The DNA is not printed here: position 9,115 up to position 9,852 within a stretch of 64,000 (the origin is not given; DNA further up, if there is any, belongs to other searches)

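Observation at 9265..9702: accB-position BCCP homolog has Gly in place of the biotinylated lysine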

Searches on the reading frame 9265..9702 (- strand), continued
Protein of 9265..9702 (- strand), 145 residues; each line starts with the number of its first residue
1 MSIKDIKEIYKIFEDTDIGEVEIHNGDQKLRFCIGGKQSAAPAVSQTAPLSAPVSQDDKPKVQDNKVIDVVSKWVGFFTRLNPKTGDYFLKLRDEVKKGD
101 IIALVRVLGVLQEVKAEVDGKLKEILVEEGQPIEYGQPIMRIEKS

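Call 28: find_related_loci(query=A1, collection=genome_contigs, flank=10000)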
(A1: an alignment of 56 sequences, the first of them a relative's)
Query A1 (145 aa) in genome_contigs; peptide patterns used: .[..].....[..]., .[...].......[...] (x = any residue, [..] = any of these).
161 stretches matched a pattern; 76 encode a relative of the query (tblastn E <= 1e-3); 76 distinct loci.
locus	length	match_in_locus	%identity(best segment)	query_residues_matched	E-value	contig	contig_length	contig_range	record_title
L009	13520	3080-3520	59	1-143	9e-50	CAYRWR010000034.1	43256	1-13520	MAG TPA_asm: uncultured Brevinematales bacterium isolate SRP304446_co1_123 genome assembly, contig: NODE_585_length_4325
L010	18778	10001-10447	59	1-143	2e-49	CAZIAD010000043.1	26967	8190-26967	MAG TPA_asm: uncultured Brevinematales bacterium isolate SRP304446_co1_74 genome assembly, contig: NODE_1208_length_2696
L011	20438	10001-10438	55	1-143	1e-48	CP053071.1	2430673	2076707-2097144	Brevinematales bacterium NS chromosome, complete genome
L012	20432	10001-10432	52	1-143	1e-45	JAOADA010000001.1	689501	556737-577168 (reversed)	MAG: Brevinematales bacterium isolate SKW221 NODE_1_length_689501_cov_16.426560, whole genome shotgun sequence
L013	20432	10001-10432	57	1-143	6e-45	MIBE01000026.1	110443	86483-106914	MAG: Spirochaetes bacterium GWF1_51_8 gwf1_scaffold_182, whole genome shotgun sequence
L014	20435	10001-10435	53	1-143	8e-45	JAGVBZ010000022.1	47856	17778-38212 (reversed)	MAG: Brevinematales bacterium isolate DeMMO6_14 c_000000016759, whole genome shotgun sequence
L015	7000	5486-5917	52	1-143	6e-45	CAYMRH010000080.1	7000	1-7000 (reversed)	MAG TPA_asm: uncultured Brevinematales bacterium isolate binchicken_co66_271 genome assembly, contig: NODE_15532_length_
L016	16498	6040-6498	50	1-143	2e-44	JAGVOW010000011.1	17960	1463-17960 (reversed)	MAG: Brevinematales bacterium isolate DeMMO3_10 c_000000063338, whole genome shotgun sequence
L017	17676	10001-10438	54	1-144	1e-43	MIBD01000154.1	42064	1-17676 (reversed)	MAG: Spirochaetes bacterium GWF1_49_6 gwf1_scaffold_543, whole genome shotgun sequence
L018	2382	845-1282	53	1-143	1e-43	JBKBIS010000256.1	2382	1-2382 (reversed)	MAG: Brevinematales bacterium isolate 21I_069.bin.10 NODE_256_length_2382_cov_3.728850, whole genome shotgun sequence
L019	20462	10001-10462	49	1-143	3e-43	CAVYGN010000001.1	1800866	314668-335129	MAG: uncultured Spirochaetota bacterium isolate MFD03726.bin.1.3 genome assembly, contig: contig_18643, whole genome sho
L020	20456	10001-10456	48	1-143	3e-43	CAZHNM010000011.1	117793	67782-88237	MAG TPA_asm: uncultured Brevinematales bacterium isolate binchicken_co3_610 genome assembly, contig: NODE_334_length_117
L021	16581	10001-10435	53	1-145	3e-43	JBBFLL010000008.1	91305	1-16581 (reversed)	MAG: Brevinematales bacterium isolate Uz-U4-24 NODE_8_length_91305_cov_7.790678, whole genome shotgun sequence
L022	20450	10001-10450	51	1-143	4e-42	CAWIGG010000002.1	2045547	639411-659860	MAG: uncultured Spirochaetota bacterium isolate MFD03726.bin.1.50 genome assembly, contig: contig_42712, whole genome sh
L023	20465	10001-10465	46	1-143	2e-41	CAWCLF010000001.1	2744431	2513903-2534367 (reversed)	MAG: uncultured Spirochaetota bacterium isolate MFD03726.bin.1.133 genome assembly, contig: contig_29797, whole genome s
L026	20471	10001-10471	48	1-143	3e-40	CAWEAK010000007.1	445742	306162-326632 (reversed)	MAG: uncultured Spirochaetota bacterium isolate MFD01476.bin.2.50 genome assembly, contig: contig_41634, whole genome sh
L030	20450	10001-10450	33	1-142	2e-25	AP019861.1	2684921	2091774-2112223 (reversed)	Spirochaetes bacterium COTS27 DNA, nearly complete genome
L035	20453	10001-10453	34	1-143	1e-19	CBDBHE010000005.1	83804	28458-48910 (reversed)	MAG: Spirochaetota bacterium isolate 4900f1c1-a7d9-4789-a9e2-7ddeae93e710 genome assembly, contig: contig_5, whole genom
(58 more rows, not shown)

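Call 39: search_protein_families(library=pfam, proteins=[L026:11846-13033:+, L026:13298-14095:+, L026:14272-14655:-, L026:14752-15138:-, L026:15165-16937:-, L026:17105-18004:+, L026:18041-18331:+, L026:18526-19407:+], max_evalue=0.0001)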
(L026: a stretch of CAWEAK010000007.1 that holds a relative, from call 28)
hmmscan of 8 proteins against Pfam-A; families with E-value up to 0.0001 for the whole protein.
L026:11846-13033:+ (395 aa): 11 families
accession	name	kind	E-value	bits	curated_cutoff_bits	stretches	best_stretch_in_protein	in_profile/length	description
PF17785.7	PUA_3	-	1.8e-22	79.3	22.6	1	4-67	1-64/64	PUA-like domain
PF10672.15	Methyltrans_SAM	-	7.6e-21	75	27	1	173-311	78-214/286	S-adenosylmethionine-dependent methyltransferase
PF03602.21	Cons_hypoth95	-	2.8e-13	50.4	24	1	218-323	40-142/182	Conserved hypothetical protein 95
PF02475.24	TRM5-TYW2_MTfase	-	2.4e-11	44.3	28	1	185-324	4-134/164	TRM5/TYW2 methyltransferase domain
PF13847.12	Methyltransf_31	-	3.2e-10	40.3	27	1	218-340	2-113/145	Methyltransferase domain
PF09445.16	Methyltransf_15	-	7.5e-10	39.1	22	1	222-302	3-81/165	RNA cap guanine-N2 methyltransferase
PF02005.22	TRM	-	1.7e-06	28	27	1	218-324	48-150/376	N2,N2-dimethylguanosine tRNA methyltransferase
PF05175.20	MTS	-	1.8e-06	28.1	23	1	219-335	31-137/170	Methyltransferase small domain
PF13649.12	Methyltransf_25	-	5.2e-06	27.5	27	1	223-298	1-70/97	Methyltransferase domain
PF06325.19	PrmA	-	1.3e-05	25.3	22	1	218-281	160-223/296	Ribosomal protein L11 methyltransferase (PrmA)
PF01728.25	FtsJ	-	1.6e-05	25.3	24.1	1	217-320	19-115/181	FtsJ-like methyltransferase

L026:13298-14095:+ (265 aa): 1 family
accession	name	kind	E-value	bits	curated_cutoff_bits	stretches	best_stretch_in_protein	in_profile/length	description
PF10719.14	ComFB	-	4.3e-21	75.2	25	2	6-85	1-81/83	Late competence development protein ComFB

L026:14272-14655:- (127 aa): 1 family
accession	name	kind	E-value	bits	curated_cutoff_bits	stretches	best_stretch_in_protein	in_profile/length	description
PF00551.24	Formyl_trans_N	-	3.3e-35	121.9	26.1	1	3-108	76-181/181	Formyl transferase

L026:14752-15138:- (128 aa): 2 families
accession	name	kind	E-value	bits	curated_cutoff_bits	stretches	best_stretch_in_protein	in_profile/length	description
PF01842.31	ACT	-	3.6e-08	33.5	27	1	10-52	2-45/66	ACT domain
PF24914.1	ACR10_N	-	7.6e-05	22.5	27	0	7-46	9-48/80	ACT domain-containing protein ACR10, N-terminal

L026:15165-16937:- (590 aa): 3 families
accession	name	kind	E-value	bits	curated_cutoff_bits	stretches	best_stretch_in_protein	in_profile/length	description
PF02896.24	PEP-utilizers_C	-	3.5e-101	338.7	22.8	1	261-544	8-290/293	PEP-utilising enzyme, PEP-binding domain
PF00391.29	PEP-utilizers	-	1.9e-19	69.4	23.1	1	157-229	2-72/72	PEP-utilising enzyme, mobile domain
PF05524.18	PEP-utilisers_N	-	3.3e-17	63.2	24.4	1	9-132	1-121/121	PEP-utilising enzyme, N-terminal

L026:17105-18004:+ (299 aa): 1 family
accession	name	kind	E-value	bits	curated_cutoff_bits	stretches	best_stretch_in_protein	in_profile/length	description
PF00698.26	Acyl_transf_1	-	6.4e-31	108.4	32.7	1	5-274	3-267/319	Acyl transferase domain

L026:18041-18331:+ (96 aa): 1 family
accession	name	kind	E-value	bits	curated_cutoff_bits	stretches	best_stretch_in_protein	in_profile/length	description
PF07977.19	FabA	-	3.1e-24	85.6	23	1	18-84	1-73/138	FabA-like domain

L026:18526-19407:+ (293 aa): 2 families
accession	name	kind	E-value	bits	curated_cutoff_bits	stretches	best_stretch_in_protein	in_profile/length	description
PF01180.27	DHO_dh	-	8.9e-69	232.3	27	1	9-290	2-289/291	Dihydroorotate dehydrogenase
PF00977.27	His_biosynth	-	4.4e-06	26.7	23.6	1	229-286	60-117/228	Histidine biosynthesis protein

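Call 60: predict_structure(alignment_id=A1)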
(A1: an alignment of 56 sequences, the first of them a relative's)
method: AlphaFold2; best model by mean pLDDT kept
length: 145 residues; sequences in the alignment: 56
mean_pLDDT: 81.0   pTM: 0.54
mean pLDDT of the five models: 81.0, 79.6, 78.5, 64.4, 64.3
residues with pLDDT >= 90: 77; 70-90: 35; 50-70: 7; < 50: 26
segments of 3 or more residues with pLDDT < 50: 36-60
pLDDT, mean of each block of 10 residues (from residue 1): 79 77 81 59 43 45 76 96 94 95 96 96 96 96 93
secondary structure, 60 per line:
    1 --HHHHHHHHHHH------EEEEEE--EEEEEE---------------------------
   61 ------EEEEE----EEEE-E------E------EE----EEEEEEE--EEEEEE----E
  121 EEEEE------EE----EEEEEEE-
elements in order: H3-13 E20-25 E28-33 E67-71 E76-79 E101-107 E110-115 E120-125 E138-144

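Call 61: search_protein_representatives(alignment_id=A1)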
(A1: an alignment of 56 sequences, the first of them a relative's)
Query: 56 sequences, 149 profile positions. Proteins with E-value up to 0.001 (for the whole library): 11195; up to 1e-10: 3612; up to 1e-30: 9. The best 150 are listed.
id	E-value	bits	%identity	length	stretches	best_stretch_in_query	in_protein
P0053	7.1e-62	224.1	-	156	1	1-149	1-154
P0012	1.6e-59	216.4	-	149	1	2-149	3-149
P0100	7.7e-47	175.3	-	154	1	1-149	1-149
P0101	5.8e-45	169.2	-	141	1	1-149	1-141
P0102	9.6e-40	152.3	-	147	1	1-149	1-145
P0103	1.2e-39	151.9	-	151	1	1-148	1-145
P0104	1.2e-31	126.0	-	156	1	2-148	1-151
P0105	3.3e-31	124.6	-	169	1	1-107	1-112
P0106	5.2e-31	123.9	-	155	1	2-147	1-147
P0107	1.9e-30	122.1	-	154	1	2-148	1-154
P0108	2.5e-30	121.7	-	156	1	2-148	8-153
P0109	4.5e-30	120.9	-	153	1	2-147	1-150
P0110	6.7e-30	120.3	-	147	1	2-148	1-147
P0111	3.0e-29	118.2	-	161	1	2-148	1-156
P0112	5.9e-29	117.3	-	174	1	2-147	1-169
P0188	3.2e-20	88.9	-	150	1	3-147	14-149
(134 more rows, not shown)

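Call 66: fold_search(model_id=the predicted structure, library=pdb)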
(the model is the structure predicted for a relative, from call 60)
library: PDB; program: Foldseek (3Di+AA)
matches with E <= 10: 476; with E <= 0.001: 79
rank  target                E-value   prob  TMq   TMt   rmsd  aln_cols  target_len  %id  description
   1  1bdo                  6.8e-07  1.00  0.50  0.89   1.4        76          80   33  STRUCTURE OF THE BIOTINYL DOMAIN OF ACETYL-COENZYME A CARBOXYLASE DETERMINED BY MAD PHASING (released 1996-08-01)
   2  1a6x_MODEL_1_A        1.0e-06  1.00  0.51  0.82   5.1        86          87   30  STRUCTURE OF THE APO-BIOTIN CARBOXYL CARRIER PROTEIN (APO-BCCP87) OF ESCHERICHIA COLI ACETYL-COA CARBOXYLASE,  (released 1998-10-14)
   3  4hr7_G                1.2e-06  1.00  0.51  0.94   1.3        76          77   33  Crystal Structure of Biotin Carboxyl Carrier Protein-Biotin Carboxylase Complex from E.coli (released 2013-03-13)
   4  4hr7_D                3.4e-06  1.00  0.50  0.91   1.5        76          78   33  Crystal Structure of Biotin Carboxyl Carrier Protein-Biotin Carboxylase Complex from E.coli (released 2013-03-13)
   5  9a87                  3.4e-06  1.00  0.49  0.88   1.4        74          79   26  The structure of C-terminal domain of the Arabidopsis BCCP1 (released 2025-04-09)
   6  9yx1_A                6.5e-06  1.00  0.45  0.14  14.6       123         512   21  Structure of the long chain acyl-CoA carboxylase complex from Mycobacterium smegmatis (released 2025-11-26)
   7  9yx2_A                6.5e-06  1.00  0.45  0.12  15.3       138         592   21  Structure of the long chain acyl-CoA carboxylase complex from Mycobacterium smegmatis with ATP, bicarbonate, and propi (released 2025-11-26)
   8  9yx0_A                7.8e-06  1.00  0.44  0.12  18.4       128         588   21  Structure of the 3-methylcrotonyl-coenzyme A carboxylase from Mycobacterium smegmatis (released 2025-11-26)
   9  9yx1_Q                1.9e-05  1.00  0.44  0.13  15.0       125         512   21  Structure of the long chain acyl-CoA carboxylase complex from Mycobacterium smegmatis (released 2025-11-26)
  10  5gu8                  2.0e-05  1.00  0.44  0.87   1.4        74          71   24  Structure of biotin carboxyl carrier protein from pyrococcus horikoshi OT3 (delta N79) wild type (released 2017-08-30)
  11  5ks8_C                2.4e-05  1.00  0.46  0.12  19.2       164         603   11  Crystal structure of two-subunit pyruvate carboxylase from Methylobacillus flagellatus (released 2016-10-19)
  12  5gua                  2.7e-05  1.00  0.45  0.89   1.5        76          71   24  Structure of biotin carboxyl carrier protein from pyrococcus horikoshi OT3 (delta N79) A138Y mutant (released 2017-08-30)
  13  5ks8_F                3.2e-05  1.00  0.44  0.14  12.8       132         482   12  Crystal structure of two-subunit pyruvate carboxylase from Methylobacillus flagellatus (released 2016-10-19)
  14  2d5d_A                4.1e-05  1.00  0.44  0.88   1.5        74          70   24  Structure of Biotin Carboxyl Carrier Protein (74Val start) from Pyrococcus horikoshi OT3 Ligand Free Form II (released 2006-05-01)
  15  2evb                  4.1e-05  1.00  0.44  0.84   1.4        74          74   24  Structure of Biotin Carboxyl Carrier Protein (74Val start) from Pyrococcus horikoshi OT3 Ligand Free Form I (released 2006-05-01)
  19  2ejf_C                4.9e-05  1.00  0.45  0.92   1.3        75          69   24  Crystal Structure Of The Biotin Protein Ligase (Mutations R48A and K111A) and Biotin Carboxyl Carrier Protein Complex  (released 2008-03-18)
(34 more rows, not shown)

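Call 69: find_homologous_proteins(query=A2, max_evalue=1e-8)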
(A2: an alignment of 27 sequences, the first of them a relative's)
Query A2 (27 sequences) (156 aa, profile of the alignment): 393 proteins with E <= 1e-8 among 2192 candidates; the best 120 are listed.
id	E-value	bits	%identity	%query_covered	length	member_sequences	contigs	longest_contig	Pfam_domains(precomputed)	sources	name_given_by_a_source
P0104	3.2e-48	182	100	100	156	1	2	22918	PF25984.1,PF00364.29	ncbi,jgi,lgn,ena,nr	ncbi:MAG TPA: biotin/lipoyl-containing protein [Spirochaetota bacterium]|nr:biotin/lipoyl-containing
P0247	1.1e-43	167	39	97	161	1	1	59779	PF00364.29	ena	-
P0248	4.0e-43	165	47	97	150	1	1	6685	PF25984.1,PF00364.29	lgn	-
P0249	8.8e-43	164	43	97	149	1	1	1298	PF00364.29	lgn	-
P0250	1.2e-42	164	39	96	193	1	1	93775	PF00364.29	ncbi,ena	-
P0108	2.1e-42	163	60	49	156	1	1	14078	PF00364.29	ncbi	-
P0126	4.6e-41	159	39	53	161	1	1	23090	PF00364.29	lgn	-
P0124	6.3e-41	158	43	60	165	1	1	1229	PF00364.29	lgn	-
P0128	1.5e-40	157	33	94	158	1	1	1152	PF25984.1,PF00364.29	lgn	-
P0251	1.9e-40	157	29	94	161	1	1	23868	PF25984.1,PF00364.29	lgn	-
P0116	6.9e-40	155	43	97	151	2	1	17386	PF00364.29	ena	-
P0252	7.7e-40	155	44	52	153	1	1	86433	PF00364.29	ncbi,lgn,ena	-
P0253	1.6e-39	154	43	66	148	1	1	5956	PF00364.29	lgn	-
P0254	4.9e-39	152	31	96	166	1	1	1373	PF25984.1,PF00364.29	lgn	-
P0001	7.3e-39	151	38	97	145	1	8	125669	PF00364.29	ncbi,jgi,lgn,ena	jgi:biotin carboxyl carrier protein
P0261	2.0e-37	147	45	48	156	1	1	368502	PF00364.29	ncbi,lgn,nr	ncbi:MAG: biotin/lipoyl-binding protein [Spirochaetes bacterium]|nr:biotin/lipoyl-binding protein [S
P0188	2.0e-36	144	46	47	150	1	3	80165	PF00364.29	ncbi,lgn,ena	ncbi:MAG: biotin/lipoyl-containing protein [Spirochaetota bacterium]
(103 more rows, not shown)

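Call 70: find_encoding_contigs(protein=P0261, flank=10000, max_places=1)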
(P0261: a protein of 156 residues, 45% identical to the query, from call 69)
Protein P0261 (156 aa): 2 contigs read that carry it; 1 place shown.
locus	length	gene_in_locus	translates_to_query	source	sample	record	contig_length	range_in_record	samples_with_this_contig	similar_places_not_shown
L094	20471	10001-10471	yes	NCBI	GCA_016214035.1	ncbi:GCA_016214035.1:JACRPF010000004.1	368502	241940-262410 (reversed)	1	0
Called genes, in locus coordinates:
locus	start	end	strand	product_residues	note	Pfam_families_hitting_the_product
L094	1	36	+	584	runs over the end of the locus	PF00535:Glycos_transf_2, PF01075:Glyco_transf_9 (weak)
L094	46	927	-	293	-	PF00483:NTP_transferase, PF12804:NTP_transf_3 (weak)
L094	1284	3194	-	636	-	PF00460:Flg_bb_rod (faint), PF22638:FlgK_D1, PF07196:Flagellin_IN (weak), PF06429:Flg_bbr_C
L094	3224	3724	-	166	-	PF05130:FlgN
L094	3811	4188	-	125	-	PF08818:DUF1801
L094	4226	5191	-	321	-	PF01545:Cation_efflux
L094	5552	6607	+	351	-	-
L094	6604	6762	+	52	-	-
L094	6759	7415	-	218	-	-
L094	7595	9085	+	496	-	PF00479:G6PD_N, PF02781:G6PD_C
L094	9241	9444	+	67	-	PF01197:Ribosomal_L31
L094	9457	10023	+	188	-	PF08207:EFP_N, PF01132:EFP, PF09285:Elong-fact-P_C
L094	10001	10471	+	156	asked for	PF00364:Biotin_lipoyl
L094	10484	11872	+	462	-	PF00289:Biotin_carb_N, PF01071:GARS_A (faint), PF08443:RimK (weak), PF02222:ATP-grasp, PF02786:CPSase_L_D2, PF07478:Dala_Dala_lig_C, PF02785:Biotin_carb_C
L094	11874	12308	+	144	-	PF03780:Asp23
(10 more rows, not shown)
